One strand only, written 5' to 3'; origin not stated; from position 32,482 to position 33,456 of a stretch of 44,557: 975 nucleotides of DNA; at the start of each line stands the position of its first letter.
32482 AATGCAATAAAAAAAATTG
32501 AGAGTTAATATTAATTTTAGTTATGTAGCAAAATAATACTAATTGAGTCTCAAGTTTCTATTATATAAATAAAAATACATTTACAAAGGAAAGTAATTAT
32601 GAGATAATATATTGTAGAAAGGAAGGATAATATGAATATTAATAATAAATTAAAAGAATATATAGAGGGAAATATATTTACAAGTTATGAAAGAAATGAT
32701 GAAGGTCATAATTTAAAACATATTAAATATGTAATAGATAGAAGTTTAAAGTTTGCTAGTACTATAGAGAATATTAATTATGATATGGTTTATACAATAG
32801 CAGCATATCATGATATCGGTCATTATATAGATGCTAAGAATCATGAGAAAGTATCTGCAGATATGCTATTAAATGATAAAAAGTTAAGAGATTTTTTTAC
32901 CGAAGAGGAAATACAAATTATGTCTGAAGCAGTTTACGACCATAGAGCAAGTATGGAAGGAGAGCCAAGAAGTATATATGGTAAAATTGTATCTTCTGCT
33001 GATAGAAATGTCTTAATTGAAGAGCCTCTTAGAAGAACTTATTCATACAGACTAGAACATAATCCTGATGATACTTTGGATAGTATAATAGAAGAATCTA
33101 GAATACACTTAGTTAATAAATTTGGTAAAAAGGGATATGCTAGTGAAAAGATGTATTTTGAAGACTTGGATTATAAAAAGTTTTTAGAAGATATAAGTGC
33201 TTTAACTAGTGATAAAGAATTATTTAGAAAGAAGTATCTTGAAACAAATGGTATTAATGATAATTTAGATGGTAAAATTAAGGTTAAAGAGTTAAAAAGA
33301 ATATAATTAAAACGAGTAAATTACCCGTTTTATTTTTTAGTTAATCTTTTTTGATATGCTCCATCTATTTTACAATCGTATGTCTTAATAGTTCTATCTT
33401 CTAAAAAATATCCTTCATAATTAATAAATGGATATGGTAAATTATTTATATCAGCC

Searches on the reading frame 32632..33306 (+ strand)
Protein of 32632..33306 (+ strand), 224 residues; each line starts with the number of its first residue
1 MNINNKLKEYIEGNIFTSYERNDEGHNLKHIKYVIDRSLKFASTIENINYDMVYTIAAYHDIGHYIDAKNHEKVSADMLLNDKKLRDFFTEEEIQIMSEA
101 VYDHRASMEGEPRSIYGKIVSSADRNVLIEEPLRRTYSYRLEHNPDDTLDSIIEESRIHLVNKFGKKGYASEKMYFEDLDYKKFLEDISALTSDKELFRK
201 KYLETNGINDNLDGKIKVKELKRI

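Call 47: search_protein_families(library=pfam, proteins=[window:32632-33306:+], max_evalue=0.00001)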
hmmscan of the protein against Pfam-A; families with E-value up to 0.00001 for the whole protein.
window:32632-33306:+ (224 aa): 1 family
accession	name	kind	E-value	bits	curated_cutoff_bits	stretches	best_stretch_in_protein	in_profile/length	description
PF01966.28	HD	-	3e-09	37.6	22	1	29-125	3-112/116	HD domain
